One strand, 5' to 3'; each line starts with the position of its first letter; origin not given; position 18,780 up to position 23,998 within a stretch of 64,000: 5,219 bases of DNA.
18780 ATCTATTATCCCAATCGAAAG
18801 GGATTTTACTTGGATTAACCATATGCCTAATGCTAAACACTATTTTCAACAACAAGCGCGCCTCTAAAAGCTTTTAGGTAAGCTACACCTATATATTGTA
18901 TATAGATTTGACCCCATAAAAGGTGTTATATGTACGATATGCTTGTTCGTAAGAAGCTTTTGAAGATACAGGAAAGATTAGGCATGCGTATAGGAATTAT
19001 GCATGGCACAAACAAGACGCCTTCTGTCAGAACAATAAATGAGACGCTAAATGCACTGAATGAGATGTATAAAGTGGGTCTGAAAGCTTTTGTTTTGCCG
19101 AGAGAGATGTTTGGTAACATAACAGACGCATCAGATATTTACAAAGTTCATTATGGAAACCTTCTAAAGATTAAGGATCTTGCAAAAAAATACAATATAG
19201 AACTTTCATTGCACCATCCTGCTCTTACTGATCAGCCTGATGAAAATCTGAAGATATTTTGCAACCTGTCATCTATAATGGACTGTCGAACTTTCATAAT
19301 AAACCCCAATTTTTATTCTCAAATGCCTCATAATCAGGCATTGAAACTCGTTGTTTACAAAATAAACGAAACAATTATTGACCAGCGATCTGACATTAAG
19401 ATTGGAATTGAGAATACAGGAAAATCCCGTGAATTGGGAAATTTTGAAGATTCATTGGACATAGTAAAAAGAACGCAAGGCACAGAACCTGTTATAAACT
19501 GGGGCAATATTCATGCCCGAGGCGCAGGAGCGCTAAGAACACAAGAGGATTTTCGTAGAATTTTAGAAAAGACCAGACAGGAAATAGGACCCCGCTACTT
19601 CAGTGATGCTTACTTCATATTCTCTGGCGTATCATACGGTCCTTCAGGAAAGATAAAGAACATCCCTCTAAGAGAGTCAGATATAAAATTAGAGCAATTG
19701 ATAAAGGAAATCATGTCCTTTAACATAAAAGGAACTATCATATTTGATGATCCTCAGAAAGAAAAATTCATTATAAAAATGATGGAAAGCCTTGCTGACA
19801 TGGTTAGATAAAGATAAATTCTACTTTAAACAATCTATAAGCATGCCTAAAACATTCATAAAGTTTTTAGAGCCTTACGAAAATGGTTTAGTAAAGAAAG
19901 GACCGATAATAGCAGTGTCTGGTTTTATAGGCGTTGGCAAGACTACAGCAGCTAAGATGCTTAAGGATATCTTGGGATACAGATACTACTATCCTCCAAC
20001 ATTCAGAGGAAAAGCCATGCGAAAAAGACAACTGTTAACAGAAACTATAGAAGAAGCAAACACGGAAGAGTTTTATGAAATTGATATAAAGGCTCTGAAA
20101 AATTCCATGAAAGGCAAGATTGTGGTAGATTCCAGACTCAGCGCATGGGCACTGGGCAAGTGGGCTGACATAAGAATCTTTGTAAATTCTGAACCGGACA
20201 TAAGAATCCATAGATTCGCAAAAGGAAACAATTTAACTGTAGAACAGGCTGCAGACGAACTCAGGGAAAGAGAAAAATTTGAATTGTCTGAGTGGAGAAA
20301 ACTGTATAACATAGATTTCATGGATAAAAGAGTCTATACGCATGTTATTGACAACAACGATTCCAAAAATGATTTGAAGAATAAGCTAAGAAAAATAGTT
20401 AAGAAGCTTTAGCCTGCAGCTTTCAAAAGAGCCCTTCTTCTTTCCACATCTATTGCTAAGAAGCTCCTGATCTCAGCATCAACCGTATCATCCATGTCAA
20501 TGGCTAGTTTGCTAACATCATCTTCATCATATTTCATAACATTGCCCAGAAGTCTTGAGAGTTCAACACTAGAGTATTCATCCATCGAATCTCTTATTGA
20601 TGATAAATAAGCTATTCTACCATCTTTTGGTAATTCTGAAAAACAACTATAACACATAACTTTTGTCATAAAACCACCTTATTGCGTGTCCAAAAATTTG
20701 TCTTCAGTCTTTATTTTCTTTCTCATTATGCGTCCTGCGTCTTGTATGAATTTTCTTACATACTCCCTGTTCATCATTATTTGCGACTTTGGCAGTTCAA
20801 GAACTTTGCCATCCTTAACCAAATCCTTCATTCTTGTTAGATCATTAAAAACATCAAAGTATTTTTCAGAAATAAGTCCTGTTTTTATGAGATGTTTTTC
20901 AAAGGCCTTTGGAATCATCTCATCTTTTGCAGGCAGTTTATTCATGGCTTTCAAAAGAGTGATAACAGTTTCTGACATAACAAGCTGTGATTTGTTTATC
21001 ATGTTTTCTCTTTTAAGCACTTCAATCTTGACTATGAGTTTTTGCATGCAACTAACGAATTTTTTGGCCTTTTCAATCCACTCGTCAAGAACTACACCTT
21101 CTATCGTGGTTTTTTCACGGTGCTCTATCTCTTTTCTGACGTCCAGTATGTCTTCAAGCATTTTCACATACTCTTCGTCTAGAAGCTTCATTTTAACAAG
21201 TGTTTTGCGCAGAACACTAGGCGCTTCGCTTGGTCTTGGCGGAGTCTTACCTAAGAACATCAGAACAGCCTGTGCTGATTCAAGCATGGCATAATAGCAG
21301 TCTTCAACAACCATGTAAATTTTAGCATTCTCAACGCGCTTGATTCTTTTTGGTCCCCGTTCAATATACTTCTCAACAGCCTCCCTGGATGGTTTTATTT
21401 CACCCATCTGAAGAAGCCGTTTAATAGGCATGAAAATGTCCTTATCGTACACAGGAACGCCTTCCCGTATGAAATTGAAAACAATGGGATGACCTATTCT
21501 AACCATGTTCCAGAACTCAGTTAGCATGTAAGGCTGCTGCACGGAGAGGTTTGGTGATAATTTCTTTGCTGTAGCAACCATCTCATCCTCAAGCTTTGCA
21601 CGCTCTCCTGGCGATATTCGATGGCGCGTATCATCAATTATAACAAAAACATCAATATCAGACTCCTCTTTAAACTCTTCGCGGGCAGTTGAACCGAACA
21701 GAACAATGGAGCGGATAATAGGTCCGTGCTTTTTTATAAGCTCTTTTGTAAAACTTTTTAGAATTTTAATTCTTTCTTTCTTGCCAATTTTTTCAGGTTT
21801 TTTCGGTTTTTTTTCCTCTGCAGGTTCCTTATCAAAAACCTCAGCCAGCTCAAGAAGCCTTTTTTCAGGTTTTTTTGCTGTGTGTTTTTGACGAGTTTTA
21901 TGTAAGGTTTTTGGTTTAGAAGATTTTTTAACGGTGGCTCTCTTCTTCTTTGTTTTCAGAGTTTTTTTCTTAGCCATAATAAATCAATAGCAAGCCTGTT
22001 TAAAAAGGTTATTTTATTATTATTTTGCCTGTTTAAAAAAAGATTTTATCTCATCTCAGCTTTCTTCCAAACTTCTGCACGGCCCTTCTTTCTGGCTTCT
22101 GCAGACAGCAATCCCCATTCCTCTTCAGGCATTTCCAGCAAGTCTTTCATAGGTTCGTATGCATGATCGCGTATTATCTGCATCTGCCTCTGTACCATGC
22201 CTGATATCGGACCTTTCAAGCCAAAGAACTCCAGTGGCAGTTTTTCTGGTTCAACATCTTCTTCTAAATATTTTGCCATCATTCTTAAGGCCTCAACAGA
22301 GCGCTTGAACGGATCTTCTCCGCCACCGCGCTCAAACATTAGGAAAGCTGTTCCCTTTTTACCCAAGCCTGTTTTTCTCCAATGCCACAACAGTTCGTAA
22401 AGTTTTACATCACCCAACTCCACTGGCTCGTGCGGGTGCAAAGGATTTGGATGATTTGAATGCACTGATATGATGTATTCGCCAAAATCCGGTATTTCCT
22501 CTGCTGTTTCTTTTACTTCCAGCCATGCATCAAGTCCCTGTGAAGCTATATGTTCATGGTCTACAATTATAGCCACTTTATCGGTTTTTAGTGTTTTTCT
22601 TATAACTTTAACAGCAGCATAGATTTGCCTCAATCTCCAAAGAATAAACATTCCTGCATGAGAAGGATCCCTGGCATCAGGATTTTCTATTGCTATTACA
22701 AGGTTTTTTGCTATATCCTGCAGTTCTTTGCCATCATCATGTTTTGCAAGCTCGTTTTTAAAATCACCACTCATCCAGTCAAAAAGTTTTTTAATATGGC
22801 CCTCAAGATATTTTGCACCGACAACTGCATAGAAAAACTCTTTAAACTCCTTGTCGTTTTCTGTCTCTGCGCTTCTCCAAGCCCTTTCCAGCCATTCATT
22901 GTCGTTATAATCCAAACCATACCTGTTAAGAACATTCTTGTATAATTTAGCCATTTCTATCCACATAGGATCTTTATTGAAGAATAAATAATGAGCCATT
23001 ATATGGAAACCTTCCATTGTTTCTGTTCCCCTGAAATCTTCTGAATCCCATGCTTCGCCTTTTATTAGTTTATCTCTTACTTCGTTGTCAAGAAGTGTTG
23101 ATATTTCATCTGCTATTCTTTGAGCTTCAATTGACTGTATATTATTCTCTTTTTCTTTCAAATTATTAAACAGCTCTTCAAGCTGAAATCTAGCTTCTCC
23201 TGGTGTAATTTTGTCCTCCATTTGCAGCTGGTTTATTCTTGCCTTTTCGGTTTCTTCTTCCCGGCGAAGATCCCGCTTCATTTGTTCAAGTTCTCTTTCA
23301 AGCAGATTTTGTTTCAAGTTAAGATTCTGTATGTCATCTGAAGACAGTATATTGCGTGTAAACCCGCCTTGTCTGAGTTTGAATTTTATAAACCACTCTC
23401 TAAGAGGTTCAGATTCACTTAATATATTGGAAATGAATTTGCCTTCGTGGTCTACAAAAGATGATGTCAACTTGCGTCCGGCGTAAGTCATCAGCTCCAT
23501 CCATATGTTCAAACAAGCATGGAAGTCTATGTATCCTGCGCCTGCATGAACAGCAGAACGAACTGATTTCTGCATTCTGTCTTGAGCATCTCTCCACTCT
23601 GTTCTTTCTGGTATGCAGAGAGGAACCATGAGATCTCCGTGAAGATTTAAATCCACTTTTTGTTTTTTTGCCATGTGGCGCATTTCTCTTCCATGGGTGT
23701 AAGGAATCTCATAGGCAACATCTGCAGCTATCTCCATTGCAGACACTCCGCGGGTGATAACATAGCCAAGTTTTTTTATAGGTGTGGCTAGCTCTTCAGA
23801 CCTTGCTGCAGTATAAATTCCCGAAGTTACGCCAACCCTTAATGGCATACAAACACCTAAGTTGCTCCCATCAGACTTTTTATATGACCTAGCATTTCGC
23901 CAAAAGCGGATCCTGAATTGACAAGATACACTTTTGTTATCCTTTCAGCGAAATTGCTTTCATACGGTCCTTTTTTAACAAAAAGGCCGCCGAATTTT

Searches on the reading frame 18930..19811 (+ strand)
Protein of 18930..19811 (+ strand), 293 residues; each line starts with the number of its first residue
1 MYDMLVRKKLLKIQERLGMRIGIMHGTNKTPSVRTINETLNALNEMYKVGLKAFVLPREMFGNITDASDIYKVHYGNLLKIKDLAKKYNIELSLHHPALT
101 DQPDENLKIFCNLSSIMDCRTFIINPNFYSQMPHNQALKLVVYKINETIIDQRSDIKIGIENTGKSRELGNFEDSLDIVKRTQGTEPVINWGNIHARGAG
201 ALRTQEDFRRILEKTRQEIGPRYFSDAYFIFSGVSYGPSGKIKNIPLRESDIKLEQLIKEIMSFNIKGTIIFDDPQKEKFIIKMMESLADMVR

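Call 84: search_protein_families(library=pfam, proteins=[window:18930-19811:+], max_evalue=0.01)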
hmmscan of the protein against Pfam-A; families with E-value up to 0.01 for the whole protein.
window:18930-19811:+ (293 aa): 1 family
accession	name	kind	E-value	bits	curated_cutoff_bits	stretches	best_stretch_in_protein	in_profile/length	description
PF01261.30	AP_endonuc_2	-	3.4e-07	30.6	31.1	1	77-279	29-237/249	Xylose isomerase-like TIM barrel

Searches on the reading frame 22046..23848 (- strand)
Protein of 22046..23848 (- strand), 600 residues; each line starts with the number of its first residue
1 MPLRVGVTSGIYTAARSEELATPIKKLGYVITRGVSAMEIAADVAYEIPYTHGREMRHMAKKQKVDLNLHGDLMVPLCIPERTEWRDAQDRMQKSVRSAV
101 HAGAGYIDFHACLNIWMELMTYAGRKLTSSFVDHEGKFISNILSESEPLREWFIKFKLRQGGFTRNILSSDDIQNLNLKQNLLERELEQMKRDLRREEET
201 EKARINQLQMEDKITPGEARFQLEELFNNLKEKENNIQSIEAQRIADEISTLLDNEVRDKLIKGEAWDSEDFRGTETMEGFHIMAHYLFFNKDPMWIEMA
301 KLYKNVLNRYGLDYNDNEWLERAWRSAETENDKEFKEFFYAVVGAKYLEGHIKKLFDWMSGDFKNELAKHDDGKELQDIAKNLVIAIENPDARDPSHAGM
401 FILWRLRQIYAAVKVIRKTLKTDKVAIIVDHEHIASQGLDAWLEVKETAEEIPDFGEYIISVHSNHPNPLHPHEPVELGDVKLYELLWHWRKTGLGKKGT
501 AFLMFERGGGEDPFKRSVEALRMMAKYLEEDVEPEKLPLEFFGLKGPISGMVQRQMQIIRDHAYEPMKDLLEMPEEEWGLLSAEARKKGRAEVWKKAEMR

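Call 83: search_protein_families(library=pfam, proteins=[window:22046-23848:-], max_evalue=0.001)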
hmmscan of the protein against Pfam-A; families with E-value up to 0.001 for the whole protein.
window:22046-23848:- (600 aa): 1 family
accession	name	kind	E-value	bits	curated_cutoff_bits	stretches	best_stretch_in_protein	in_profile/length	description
PF01261.30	AP_endonuc_2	-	0.00085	19.5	31.1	0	34-111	8-89/249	Xylose isomerase-like TIM barrel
